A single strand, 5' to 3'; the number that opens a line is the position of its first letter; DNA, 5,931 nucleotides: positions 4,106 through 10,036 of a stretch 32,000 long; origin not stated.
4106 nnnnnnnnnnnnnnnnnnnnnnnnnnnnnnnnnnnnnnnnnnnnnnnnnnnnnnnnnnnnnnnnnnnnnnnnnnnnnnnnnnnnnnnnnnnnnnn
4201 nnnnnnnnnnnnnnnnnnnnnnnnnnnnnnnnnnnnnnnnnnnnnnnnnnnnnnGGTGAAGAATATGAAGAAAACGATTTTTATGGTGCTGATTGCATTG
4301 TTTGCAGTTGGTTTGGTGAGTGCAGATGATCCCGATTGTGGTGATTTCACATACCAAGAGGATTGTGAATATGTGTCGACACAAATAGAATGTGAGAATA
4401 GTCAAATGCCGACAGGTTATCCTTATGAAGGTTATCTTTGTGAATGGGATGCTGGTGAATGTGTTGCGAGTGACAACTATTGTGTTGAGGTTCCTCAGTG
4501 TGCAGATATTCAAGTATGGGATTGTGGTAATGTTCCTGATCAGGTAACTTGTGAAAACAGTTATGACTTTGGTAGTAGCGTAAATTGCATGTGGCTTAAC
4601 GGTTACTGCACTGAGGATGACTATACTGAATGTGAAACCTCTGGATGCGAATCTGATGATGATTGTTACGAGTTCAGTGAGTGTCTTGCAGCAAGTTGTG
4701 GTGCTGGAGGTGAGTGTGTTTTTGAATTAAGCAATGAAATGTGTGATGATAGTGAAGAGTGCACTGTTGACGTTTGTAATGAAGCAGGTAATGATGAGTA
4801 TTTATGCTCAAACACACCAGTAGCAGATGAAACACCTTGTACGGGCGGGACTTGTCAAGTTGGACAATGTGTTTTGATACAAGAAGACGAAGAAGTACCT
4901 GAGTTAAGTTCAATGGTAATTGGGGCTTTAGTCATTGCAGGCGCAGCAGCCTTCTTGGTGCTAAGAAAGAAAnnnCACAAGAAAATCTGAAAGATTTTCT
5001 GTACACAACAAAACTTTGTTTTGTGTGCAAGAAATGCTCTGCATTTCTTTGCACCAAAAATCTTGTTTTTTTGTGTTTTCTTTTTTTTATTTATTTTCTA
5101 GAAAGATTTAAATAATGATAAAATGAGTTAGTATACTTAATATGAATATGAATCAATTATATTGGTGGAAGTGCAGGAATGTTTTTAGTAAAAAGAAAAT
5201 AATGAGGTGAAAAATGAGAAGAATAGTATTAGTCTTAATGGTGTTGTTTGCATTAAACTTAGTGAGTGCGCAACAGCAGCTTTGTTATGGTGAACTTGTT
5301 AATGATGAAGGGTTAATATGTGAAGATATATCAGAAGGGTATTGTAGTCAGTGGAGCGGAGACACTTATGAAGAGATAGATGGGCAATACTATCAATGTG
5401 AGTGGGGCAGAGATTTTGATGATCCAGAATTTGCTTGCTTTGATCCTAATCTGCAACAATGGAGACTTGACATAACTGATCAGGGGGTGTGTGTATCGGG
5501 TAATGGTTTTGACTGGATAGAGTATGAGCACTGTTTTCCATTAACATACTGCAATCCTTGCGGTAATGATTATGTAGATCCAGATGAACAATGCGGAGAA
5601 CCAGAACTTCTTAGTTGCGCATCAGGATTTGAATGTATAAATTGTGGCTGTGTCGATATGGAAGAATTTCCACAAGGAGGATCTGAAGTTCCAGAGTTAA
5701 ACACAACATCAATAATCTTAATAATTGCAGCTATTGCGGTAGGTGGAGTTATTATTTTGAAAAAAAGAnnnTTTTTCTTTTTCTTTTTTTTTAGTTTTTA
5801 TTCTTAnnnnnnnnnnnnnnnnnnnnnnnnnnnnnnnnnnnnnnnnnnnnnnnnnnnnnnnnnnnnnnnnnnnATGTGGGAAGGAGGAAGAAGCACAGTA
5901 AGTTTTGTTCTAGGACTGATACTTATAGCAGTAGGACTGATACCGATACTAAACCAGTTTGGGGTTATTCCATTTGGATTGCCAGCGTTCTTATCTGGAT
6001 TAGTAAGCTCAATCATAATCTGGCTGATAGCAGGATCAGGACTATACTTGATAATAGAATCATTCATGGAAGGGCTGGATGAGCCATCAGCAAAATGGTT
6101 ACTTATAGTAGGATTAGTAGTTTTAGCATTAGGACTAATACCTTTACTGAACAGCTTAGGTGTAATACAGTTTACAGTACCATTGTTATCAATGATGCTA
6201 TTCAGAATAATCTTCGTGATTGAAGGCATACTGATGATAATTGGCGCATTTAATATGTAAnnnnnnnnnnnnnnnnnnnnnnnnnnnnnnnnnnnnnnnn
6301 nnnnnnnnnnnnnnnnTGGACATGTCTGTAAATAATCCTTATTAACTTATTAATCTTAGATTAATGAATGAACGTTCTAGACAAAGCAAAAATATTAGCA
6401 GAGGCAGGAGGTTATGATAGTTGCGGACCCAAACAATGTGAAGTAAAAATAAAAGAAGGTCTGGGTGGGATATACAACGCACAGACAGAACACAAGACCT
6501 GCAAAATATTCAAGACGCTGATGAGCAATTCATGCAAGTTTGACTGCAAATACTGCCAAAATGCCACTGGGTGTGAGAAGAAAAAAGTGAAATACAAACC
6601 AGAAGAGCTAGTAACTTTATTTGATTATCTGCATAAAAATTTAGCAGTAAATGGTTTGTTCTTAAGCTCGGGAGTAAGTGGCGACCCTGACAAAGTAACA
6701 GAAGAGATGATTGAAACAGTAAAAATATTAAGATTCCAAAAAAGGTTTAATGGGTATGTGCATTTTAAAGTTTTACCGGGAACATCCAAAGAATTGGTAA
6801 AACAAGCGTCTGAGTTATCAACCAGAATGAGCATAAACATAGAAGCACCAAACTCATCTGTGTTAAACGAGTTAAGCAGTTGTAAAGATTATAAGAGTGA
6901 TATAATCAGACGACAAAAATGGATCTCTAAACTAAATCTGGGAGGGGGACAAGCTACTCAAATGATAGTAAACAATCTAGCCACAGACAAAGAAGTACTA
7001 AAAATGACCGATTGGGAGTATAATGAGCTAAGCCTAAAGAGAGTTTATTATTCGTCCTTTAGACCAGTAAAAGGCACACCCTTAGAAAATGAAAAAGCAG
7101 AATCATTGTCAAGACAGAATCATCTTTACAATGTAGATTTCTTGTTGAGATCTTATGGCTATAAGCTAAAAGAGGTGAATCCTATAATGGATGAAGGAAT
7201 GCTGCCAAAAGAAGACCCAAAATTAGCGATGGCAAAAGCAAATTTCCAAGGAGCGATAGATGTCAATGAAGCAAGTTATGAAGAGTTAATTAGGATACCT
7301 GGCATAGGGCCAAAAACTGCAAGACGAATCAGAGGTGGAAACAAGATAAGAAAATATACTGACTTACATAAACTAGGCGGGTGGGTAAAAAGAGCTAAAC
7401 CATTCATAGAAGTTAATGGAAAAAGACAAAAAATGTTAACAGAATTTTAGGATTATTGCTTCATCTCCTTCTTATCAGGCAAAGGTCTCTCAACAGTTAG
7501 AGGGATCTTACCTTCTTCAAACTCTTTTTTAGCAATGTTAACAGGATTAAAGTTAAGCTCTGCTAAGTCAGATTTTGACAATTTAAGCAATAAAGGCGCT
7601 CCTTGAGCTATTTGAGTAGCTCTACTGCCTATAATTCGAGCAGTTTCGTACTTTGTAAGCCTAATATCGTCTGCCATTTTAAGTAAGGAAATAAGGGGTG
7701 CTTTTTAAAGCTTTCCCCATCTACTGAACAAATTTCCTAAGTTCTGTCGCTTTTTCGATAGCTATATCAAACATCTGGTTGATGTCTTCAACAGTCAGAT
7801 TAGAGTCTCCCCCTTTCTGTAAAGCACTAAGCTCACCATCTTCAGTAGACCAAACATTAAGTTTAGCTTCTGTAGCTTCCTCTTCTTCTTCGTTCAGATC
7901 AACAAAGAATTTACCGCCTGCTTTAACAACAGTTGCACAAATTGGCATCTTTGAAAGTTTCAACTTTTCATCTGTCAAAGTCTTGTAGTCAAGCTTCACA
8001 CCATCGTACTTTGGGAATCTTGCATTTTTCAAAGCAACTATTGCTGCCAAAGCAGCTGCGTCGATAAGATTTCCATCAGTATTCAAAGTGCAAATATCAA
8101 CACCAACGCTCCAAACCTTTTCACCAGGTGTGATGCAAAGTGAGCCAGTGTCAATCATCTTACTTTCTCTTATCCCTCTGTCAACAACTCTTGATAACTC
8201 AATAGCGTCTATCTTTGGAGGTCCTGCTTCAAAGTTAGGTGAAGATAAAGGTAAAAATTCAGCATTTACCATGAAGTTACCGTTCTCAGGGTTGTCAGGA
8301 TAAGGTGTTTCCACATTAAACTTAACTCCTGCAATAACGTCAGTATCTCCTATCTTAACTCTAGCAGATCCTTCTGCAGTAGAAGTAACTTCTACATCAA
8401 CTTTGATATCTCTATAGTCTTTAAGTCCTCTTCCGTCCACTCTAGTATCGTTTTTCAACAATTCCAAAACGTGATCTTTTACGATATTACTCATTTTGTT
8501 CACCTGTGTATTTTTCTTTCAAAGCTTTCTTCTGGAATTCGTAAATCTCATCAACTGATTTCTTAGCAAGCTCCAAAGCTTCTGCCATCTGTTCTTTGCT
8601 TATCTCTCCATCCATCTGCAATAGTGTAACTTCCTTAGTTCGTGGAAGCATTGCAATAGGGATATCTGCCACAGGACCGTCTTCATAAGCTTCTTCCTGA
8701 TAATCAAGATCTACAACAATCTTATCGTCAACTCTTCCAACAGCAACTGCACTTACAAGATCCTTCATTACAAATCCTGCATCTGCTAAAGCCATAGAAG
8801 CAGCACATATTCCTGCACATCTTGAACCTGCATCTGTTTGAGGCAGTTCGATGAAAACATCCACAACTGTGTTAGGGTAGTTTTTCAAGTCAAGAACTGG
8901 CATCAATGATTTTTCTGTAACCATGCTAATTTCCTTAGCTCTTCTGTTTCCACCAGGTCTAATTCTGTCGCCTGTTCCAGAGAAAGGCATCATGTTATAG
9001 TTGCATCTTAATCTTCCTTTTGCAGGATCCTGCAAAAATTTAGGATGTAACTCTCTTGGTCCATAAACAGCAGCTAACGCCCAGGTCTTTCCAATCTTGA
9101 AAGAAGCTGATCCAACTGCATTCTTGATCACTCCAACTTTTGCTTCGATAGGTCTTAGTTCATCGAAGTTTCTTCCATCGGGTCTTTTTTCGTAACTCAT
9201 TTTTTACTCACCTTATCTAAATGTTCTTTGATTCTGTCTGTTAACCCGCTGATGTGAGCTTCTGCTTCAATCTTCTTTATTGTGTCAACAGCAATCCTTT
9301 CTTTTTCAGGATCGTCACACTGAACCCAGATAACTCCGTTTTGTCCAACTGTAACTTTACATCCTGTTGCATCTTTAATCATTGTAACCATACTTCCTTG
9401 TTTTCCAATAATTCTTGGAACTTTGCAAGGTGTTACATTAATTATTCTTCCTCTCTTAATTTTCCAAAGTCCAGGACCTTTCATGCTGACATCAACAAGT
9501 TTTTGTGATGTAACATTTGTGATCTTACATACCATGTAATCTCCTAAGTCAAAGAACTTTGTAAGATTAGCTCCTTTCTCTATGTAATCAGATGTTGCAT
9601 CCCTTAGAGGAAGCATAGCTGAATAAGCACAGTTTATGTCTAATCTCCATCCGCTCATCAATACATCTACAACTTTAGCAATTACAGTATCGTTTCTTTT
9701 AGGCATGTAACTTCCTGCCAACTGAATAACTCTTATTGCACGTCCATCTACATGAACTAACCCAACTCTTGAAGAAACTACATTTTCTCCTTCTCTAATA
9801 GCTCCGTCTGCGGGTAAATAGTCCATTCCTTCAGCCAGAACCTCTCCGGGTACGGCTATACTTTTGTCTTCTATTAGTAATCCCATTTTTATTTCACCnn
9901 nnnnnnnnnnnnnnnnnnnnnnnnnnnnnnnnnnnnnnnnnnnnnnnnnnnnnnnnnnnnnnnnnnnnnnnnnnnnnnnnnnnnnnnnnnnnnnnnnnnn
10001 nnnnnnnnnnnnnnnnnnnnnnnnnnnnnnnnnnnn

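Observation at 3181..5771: Three adjacent secreted Cys-rich proteins share a C-terminal VPEL-TM-basic tail: candidate unnamed archaeosortase-type sorting signal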

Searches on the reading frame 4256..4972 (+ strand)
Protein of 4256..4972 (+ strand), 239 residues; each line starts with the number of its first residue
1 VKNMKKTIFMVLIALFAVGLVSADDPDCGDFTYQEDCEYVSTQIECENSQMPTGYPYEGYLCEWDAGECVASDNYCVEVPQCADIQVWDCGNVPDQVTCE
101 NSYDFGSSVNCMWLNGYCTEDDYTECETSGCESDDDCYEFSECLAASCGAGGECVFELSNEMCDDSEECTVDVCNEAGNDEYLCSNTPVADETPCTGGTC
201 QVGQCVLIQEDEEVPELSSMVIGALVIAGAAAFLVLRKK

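Call 3: search_protein_families(library=ncbifam, proteins=[window:4256-4972:+], max_evalue=10)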
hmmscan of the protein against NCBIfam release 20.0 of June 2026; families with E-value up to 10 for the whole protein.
window:4256-4972:+ (239 aa): 1 family
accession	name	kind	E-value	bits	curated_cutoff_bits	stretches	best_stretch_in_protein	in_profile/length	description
TIGR01167.1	LPXTG_anchor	domain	2.7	8.8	15.9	1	219-239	13-32/34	LPXTG cell wall anchor domain-containing protein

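Call 4: search_protein_families(library=pfam, proteins=[window:4256-4972:+], max_evalue=1)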
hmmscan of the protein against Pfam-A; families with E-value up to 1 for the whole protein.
window:4256-4972:+ (239 aa): 1 family
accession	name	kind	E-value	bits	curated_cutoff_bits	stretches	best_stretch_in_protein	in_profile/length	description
PF00746.26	Gram_pos_anchor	-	0.21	12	20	1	220-239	21-40/43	LPXTG cell wall anchor motif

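Call 24: find_homologous_proteins(query=window:4256-4972:+, max_evalue=0.01)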
Query window:4256-4972:+ (239 aa): 1 proteins with E <= 0.01 among 335 candidates.
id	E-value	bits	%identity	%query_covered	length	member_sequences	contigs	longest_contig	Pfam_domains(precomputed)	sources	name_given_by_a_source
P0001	9.2e-157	538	100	99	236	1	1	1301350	-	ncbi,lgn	-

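Call 25: find_encoding_contigs(protein=P0001, flank=10000, max_places=4)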
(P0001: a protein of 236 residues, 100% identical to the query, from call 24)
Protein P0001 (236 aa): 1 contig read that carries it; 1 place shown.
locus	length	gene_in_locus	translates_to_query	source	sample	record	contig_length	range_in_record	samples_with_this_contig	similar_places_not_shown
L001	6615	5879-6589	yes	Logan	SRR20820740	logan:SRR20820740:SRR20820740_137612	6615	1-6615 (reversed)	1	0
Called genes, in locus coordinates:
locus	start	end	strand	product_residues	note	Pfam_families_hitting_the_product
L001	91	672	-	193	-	PF03161:LAGLIDADG_2 (weak), PF14528:LAGLIDADG_3 (faint)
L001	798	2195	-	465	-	-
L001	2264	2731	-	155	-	PF01613:Flavin_Reduct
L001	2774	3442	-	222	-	-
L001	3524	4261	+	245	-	PF01978:TrmB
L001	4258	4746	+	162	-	PF01209:Ubie_methyltran (weak), PF13489:Methyltransf_23 (weak), PF13649:Methyltransf_25, PF13847:Methyltransf_31, PF08241:Methyltransf_11, PF08242:Methyltransf_12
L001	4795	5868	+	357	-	PF13948:DUF4215 (weak)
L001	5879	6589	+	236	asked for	-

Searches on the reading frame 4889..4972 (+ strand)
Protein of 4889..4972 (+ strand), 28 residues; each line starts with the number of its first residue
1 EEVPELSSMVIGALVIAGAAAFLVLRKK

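Call 3: search_protein_families(library=ncbifam, proteins=[window:4889-4972:+], max_evalue=10)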
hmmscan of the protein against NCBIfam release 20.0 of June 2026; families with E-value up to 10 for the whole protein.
seq(28 aa): 3 families
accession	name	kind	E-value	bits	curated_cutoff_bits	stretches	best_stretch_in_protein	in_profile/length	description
TIGR01167.1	LPXTG_anchor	domain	0.014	16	15.9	1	8-28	13-32/34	LPXTG cell wall anchor domain-containing protein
NF058571.1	GVDTG_CTERM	domain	0.026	14.8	29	1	11-27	25-43/44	GVDTG sorting domain-containing protein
NF058670.1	sorting_LPXTATN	domain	0.039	14.3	32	1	10-28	13-32/32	LPxTATN C-terminal sorting signal domain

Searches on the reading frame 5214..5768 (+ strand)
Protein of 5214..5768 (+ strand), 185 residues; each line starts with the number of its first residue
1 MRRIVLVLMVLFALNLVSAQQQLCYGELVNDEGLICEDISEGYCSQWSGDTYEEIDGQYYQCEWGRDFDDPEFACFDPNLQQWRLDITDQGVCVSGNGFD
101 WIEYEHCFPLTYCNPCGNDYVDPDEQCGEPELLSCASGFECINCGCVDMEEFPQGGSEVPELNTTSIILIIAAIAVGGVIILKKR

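Call 3: search_protein_families(library=ncbifam, proteins=[window:5214-5768:+], max_evalue=10)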
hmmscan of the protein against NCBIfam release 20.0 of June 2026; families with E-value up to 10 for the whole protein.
window:5214-5768:+ (185 aa): 1 family
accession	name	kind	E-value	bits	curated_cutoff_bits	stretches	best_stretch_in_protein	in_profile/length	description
TIGR03024.1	arch_PEF_CTERM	domain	0.025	14.8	23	1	159-182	1-21/25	PEF-CTERM sorting domain-containing protein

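Call 4: search_protein_families(library=pfam, proteins=[window:5214-5768:+], max_evalue=1)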
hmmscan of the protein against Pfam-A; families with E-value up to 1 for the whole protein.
window:5214-5768:+ (185 aa): 0 families

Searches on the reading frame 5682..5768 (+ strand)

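Call 3: search_protein_families(library=ncbifam, proteins=[window:5682-5768:+], max_evalue=10)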
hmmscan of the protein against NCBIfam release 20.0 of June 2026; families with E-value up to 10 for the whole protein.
seq(29 aa): 5 families
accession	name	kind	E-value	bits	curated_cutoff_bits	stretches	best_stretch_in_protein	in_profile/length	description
TIGR03024.1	arch_PEF_CTERM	domain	0.00085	19.5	23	1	3-29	1-24/25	PEF-CTERM sorting domain-containing protein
NF033507.3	Loki-CTERM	subfamily_domain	0.027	14.8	19.9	1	10-29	5-24/27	Loki-CTERM sorting domain-containing protein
TIGR01167.1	LPXTG_anchor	domain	0.042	14.5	15.9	1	7-29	9-31/34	LPXTG cell wall anchor domain-containing protein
NF033846.1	Rumino_NPXTG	domain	0.06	13.7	23.5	1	10-29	10-29/30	NPXTG-anchored protein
NF038356.1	actino_DLW39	hypoth_equivalog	0.14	12.1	24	1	13-29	4-20/38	DLW-39 family protein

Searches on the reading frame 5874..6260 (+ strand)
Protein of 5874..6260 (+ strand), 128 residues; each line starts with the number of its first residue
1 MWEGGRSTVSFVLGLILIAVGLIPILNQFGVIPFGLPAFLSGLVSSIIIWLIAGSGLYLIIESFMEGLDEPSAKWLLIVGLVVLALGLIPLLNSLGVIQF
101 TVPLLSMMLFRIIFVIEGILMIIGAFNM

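Call 12: search_protein_families(library=pfam, proteins=[window:5874-6260:+], max_evalue=0.001)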
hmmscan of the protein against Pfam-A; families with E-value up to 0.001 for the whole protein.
window:5874-6260:+ (128 aa): 0 families

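Call 28: search_protein_families(library=ncbifam, proteins=[window:5874-6260:+], max_evalue=0.1)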
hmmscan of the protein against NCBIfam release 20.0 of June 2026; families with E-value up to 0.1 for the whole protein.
window:5874-6260:+ (128 aa): 1 family
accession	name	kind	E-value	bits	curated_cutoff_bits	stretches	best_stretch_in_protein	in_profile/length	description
TIGR01297.1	CDF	superfamily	0.016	14.5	82.35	1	39-89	72-122/285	cation diffusion facilitator family transporter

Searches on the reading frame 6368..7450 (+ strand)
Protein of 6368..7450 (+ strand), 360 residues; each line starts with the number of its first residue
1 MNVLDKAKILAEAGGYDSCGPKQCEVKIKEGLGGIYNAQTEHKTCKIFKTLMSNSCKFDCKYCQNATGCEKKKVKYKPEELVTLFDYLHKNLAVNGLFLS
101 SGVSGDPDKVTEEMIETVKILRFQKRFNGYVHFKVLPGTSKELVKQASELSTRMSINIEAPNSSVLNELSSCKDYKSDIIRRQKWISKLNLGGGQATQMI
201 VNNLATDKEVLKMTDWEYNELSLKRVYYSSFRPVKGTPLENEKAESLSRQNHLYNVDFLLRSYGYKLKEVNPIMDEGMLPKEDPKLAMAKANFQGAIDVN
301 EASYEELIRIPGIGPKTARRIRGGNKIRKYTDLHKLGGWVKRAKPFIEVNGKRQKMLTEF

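Call 12: search_protein_families(library=pfam, proteins=[window:6368-7450:+], max_evalue=0.001)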
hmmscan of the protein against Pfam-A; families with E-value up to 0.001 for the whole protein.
window:6368-7450:+ (360 aa): 5 families
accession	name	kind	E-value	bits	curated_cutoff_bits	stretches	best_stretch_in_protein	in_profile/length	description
PF04055.27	Radical_SAM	-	1.3e-10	42.1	29.5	1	52-193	3-143/166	Radical SAM superfamily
PF00633.29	HHH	-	4.4e-08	33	24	1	299-322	5-28/30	Helix-hairpin-helix motif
PF12836.13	HHH_3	-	3.8e-06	27.4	27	1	296-321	5-30/65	Helix-hairpin-helix motif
PF14520.12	HHH_5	-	5.3e-05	24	27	1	305-323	2-20/57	Helix-hairpin-helix domain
PF21176.3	RecR_HhH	-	0.00066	19.9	27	0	305-321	6-22/45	RecR, helix-hairpin-helix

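Call 28: search_protein_families(library=ncbifam, proteins=[window:6368-7450:+], max_evalue=0.1)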
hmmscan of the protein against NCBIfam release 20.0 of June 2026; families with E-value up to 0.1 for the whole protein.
window:6368-7450:+ (360 aa): 13 families
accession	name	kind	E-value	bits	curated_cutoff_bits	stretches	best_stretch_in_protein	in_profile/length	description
TIGR03916.1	rSAM_link_UDG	hypoth_equivalog_domain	7.7e-75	252.5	343.5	1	4-355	2-382/415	putative DNA modification/repair radical SAM protein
NF053743.1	LipS2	equivalog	0.00042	19.8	270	1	51-270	28-241/292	LipS2 family lipoyl synthase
TIGR02495.1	NrdG2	equivalog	0.0011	18.3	131.15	1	50-102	20-71/193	anaerobic ribonucleoside-triphosphate reductase activating protein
TIGR01259.1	comE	subfamily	0.0015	18.5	152.35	1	295-321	58-84/120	comEA protein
TIGR02491.1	NrdG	equivalog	0.0016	18.4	126.1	1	50-123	19-92/154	anaerobic ribonucleoside-triphosphate reductase activating protein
TIGR04072.2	rSAM_ladder_B12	equivalog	0.0054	15.4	360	1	54-148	187-281/443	lipid biosynthesis B12-binding/radical SAM protein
TIGR03820.1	lys_2_3_AblA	equivalog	0.012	14.3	525.4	1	51-116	113-175/417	lysine 2,3-aminomutase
NF053742.1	LipS1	equivalog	0.019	14.6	230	1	51-187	12-141/268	LipS1 family lipoyl synthase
TIGR00084.2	ruvA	equivalog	0.026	14.2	85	1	300-321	105-126/202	Holliday junction branch migration protein RuvA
TIGR00433.2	bioB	equivalog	0.027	13.7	225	1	43-244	39-234/307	biotin synthase BioB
TIGR02493.1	PFLA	equivalog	0.043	13.2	231.75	1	52-91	21-61/235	pyruvate formate-lyase-activating protein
TIGR00426.1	TIGR00426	subfamily_domain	0.063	13.4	53.1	0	297-321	8-33/69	competence protein ComEA helix-hairpin-helix repeat region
TIGR04013.1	B12_SAM_MJ_1487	hypoth_equivalog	0.081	11.7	251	0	52-71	156-175/382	TIGR04013 family B12-binding domain/radical SAM domain-containing protein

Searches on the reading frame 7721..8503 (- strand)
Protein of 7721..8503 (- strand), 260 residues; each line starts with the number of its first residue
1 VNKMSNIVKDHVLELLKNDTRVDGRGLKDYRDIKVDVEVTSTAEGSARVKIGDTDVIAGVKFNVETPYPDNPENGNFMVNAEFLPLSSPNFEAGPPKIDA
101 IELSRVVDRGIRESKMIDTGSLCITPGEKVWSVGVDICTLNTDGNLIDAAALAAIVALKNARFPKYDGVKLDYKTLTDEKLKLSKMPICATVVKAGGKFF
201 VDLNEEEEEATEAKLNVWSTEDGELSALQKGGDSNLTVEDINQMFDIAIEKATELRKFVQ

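Call 12: search_protein_families(library=pfam, proteins=[window:7721-8503:-], max_evalue=0.001)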
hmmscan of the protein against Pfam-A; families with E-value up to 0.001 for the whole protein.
window:7721-8503:- (260 aa): 2 families
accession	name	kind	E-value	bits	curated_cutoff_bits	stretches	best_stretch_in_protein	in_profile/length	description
PF01138.27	RNase_PH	-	8e-32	110.8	25.5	1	30-164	2-130/130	3' exoribonuclease family, domain 1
PF03725.20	RNase_PH_C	-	9.4e-14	51.6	20.8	1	186-250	2-66/67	3' exoribonuclease family, domain 2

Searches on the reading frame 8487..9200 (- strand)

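Call 12: search_protein_families(library=pfam, proteins=[window:8487-9200:-], max_evalue=0.001)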
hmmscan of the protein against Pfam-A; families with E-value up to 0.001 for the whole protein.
window:8487-9200:- (237 aa): 2 families
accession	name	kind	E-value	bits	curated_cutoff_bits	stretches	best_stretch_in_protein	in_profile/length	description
PF01138.27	RNase_PH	-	2.7e-28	99.4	25.5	1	14-142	1-128/130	3' exoribonuclease family, domain 1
PF03725.20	RNase_PH_C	-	3.3e-16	59.4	20.8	1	147-214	1-66/67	3' exoribonuclease family, domain 2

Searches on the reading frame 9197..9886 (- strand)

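Call 12: search_protein_families(library=pfam, proteins=[window:9197-9886:-], max_evalue=0.001)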
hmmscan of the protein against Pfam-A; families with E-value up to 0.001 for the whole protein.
window:9197-9886:- (229 aa): 5 families
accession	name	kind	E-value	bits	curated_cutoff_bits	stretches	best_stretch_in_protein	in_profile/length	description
PF15985.11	KH_6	-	1.5e-07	32.1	27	1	146-193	1-46/47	KH domain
PF21266.3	RRP4_S1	-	3.5e-07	30.8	27.3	1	60-98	2-40/73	RRP4, S1 domain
PF00013.35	KH_1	-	7.7e-07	29.2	21.5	1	151-204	6-65/66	KH domain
PF22625.2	ECR1_N_2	-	4.8e-05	23.5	27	1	9-56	2-50/51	Exosome RNA binding protein RRP4 N-terminal domain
PF14382.12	ECR1_N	-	7.6e-05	22.9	27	1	10-47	1-38/38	Exosome complex exonuclease RRP4 N-terminal region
